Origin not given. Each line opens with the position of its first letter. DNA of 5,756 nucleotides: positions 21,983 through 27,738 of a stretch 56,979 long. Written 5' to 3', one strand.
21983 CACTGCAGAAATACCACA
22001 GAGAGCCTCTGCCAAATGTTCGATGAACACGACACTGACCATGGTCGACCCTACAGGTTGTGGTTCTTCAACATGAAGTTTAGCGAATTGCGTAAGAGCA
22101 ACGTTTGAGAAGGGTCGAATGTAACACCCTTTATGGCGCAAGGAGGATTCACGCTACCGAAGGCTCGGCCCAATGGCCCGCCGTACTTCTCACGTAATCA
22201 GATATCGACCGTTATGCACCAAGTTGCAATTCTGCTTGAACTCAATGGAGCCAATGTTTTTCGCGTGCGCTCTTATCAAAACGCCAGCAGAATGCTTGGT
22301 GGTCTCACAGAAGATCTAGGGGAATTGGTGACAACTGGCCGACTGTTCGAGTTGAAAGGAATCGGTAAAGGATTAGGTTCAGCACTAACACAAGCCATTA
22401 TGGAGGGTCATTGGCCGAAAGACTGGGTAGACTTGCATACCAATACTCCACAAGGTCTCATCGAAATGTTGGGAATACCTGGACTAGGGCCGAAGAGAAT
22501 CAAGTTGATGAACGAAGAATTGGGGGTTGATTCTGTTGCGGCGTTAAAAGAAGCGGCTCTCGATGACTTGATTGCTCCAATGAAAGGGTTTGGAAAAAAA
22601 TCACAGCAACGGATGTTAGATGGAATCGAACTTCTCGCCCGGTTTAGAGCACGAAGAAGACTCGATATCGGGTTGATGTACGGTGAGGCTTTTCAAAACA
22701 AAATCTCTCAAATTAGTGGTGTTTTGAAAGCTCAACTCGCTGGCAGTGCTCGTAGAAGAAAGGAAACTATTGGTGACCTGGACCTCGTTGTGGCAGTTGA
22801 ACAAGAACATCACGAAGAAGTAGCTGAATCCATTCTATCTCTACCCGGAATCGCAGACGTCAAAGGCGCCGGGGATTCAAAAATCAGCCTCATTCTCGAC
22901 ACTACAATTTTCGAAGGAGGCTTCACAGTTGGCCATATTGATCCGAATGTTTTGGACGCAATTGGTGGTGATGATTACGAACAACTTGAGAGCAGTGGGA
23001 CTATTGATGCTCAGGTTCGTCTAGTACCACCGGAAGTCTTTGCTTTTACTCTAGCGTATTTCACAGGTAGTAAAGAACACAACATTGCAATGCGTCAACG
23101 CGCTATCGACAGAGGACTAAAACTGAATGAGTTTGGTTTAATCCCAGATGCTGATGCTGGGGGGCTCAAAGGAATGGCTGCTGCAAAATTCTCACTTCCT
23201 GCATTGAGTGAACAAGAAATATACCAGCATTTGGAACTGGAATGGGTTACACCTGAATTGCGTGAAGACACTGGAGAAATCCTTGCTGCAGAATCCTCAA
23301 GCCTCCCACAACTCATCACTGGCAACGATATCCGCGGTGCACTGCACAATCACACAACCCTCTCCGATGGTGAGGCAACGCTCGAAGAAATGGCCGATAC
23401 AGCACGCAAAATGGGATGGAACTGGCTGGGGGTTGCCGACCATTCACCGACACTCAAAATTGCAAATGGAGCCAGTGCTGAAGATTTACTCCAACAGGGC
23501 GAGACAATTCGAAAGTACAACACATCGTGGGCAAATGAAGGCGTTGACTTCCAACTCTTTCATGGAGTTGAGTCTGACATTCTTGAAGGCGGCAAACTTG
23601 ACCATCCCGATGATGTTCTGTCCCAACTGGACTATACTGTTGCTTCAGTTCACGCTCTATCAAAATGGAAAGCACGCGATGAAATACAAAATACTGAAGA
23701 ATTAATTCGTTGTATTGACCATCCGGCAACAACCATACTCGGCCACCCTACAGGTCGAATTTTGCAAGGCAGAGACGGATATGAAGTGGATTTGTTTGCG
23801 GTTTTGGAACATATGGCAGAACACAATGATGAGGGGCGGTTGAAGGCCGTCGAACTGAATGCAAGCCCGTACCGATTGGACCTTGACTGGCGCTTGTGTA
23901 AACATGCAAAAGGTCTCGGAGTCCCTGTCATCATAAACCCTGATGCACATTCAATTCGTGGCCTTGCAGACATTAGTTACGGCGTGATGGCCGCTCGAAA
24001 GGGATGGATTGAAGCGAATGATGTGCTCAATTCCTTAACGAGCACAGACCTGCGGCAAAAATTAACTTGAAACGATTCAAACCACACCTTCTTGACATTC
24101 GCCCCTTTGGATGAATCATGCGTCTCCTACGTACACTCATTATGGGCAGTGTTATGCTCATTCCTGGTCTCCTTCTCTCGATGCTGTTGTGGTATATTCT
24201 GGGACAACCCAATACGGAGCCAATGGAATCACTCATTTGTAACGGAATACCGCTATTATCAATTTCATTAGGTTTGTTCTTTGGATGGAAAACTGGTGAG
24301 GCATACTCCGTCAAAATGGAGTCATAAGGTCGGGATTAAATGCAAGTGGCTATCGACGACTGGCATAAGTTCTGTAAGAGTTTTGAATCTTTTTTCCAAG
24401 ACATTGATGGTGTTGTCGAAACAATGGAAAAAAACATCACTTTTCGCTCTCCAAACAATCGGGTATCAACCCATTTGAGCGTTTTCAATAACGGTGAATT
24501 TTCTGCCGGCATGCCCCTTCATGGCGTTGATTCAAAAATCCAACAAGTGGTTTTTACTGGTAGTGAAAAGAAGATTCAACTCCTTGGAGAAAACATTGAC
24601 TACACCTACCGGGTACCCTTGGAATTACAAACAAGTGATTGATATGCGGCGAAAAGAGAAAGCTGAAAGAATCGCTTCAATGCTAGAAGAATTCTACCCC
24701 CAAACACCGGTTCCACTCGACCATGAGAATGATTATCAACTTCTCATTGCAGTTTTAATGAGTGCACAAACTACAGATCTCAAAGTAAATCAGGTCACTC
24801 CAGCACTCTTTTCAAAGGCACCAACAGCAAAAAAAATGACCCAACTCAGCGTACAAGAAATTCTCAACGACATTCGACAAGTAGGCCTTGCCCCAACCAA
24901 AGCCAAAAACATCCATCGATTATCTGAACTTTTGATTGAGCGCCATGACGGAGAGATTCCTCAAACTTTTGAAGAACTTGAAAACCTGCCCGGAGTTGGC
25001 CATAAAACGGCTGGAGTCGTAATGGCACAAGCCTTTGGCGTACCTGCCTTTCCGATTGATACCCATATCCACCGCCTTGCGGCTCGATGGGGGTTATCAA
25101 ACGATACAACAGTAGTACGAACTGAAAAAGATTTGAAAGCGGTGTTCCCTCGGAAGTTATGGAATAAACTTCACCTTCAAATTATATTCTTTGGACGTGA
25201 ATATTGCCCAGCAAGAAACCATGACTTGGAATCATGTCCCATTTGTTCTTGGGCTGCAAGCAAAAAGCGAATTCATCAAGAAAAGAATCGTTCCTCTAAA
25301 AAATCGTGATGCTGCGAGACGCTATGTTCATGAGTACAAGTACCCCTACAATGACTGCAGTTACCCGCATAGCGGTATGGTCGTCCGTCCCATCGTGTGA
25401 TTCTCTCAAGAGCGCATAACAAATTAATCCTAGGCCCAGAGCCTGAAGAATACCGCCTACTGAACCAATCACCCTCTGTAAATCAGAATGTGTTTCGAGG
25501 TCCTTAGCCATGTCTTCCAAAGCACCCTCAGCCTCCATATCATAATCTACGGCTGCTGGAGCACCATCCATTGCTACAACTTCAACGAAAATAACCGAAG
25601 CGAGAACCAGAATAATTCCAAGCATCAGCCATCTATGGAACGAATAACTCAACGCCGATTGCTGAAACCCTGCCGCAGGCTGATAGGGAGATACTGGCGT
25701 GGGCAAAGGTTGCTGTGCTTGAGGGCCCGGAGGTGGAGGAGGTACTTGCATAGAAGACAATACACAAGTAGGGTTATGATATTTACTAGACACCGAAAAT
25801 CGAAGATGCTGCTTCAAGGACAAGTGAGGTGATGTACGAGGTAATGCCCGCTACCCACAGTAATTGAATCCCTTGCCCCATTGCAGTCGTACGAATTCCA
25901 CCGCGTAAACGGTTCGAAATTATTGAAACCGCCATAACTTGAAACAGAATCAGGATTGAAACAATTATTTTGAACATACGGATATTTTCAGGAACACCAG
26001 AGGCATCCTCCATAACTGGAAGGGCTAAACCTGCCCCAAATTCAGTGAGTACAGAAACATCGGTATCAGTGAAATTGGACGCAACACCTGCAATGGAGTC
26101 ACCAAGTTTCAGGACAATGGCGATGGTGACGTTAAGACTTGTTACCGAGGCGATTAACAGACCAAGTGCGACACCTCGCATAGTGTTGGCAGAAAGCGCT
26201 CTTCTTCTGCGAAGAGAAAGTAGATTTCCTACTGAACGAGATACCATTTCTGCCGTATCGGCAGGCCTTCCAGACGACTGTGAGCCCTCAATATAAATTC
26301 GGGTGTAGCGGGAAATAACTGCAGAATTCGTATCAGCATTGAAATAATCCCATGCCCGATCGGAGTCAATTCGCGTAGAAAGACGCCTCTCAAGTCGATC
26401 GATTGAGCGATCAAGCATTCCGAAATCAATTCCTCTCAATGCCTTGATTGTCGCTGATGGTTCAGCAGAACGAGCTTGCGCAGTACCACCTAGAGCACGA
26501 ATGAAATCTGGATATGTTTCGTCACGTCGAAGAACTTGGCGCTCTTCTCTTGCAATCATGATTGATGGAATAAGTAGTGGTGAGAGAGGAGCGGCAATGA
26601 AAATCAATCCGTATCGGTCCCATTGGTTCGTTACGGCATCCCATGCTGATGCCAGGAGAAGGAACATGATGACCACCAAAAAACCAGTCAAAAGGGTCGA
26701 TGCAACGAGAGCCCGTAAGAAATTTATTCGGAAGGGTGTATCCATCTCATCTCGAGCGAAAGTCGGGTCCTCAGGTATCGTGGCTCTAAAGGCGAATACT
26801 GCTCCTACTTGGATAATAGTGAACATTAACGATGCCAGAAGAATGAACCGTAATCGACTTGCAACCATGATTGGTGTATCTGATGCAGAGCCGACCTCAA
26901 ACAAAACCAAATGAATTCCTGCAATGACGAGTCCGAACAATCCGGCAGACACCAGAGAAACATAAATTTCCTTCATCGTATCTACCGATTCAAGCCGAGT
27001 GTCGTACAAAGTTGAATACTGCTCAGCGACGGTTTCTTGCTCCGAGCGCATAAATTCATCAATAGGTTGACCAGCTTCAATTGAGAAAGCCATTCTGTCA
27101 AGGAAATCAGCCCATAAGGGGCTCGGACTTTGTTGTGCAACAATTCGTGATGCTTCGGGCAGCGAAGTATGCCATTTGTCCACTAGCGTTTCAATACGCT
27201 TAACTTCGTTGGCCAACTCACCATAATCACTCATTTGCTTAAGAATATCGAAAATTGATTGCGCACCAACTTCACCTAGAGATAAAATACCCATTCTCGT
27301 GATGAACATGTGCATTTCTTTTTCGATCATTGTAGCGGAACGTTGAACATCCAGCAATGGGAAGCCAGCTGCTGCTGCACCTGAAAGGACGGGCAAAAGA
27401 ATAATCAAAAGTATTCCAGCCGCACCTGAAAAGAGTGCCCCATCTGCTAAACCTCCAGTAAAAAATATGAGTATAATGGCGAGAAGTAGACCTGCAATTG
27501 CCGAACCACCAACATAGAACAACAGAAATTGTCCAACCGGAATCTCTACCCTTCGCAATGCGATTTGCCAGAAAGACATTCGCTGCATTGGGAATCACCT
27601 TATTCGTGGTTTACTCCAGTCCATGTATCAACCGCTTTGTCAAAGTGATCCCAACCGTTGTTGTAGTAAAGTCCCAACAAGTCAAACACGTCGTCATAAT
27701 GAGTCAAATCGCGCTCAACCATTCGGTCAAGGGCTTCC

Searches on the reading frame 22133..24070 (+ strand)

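Call 70: search_protein_families(library=pfam, proteins=[window:22133-24070:+], max_evalue=0.001)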
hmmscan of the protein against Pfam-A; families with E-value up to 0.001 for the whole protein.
window:22133-24070:+ (645 aa): 5 families
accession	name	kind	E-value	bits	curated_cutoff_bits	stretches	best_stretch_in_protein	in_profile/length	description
PF14791.11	DNA_pol_B_thumb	-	2e-19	69.6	25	1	307-378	2-63/63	DNA polymerase beta thumb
PF14716.13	HHH_8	-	5.7e-09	36.7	30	1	26-93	8-72/73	Helix-hairpin-helix domain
PF14520.12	HHH_5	-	1.2e-08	35.7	27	1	111-164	3-54/57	Helix-hairpin-helix domain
PF02811.25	PHP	-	2.8e-07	31.5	26.4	1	404-576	2-162/164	PHP domain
PF14792.12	DNA_pol_B_palm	-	0.00037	21.1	25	0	186-229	13-56/113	DNA polymerase beta palm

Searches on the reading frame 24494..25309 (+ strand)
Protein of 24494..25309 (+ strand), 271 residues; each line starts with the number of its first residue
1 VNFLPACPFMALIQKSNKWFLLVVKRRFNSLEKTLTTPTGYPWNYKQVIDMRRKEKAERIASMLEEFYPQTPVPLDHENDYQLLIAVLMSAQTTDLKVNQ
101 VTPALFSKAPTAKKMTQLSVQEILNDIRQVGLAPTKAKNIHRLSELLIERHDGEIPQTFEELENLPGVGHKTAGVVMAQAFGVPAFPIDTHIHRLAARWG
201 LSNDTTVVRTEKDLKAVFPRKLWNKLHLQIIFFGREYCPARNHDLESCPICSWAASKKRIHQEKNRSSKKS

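Call 70: search_protein_families(library=pfam, proteins=[window:24494-25309:+], max_evalue=0.001)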
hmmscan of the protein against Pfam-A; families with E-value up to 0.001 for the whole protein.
window:24494-25309:+ (271 aa): 2 families
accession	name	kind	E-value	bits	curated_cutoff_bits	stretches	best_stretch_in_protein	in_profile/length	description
PF00730.31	HhH-GPD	-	2.2e-20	73.4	26.2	1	85-219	1-107/108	HhH-GPD superfamily base excision DNA repair protein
PF00633.29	HHH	-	5.8e-08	32.6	24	1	150-177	1-28/30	Helix-hairpin-helix motif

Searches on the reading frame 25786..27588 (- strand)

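Call 70: search_protein_families(library=pfam, proteins=[window:25786-27588:-], max_evalue=0.001)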
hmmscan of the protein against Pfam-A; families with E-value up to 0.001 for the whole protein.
window:25786-27588:- (600 aa): 1 family
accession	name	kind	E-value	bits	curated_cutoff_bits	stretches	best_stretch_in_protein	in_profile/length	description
PF00482.28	T2SSF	-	4.2e-12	46.5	25.2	1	95-222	1-123/125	Type II secretion system (T2SS), protein F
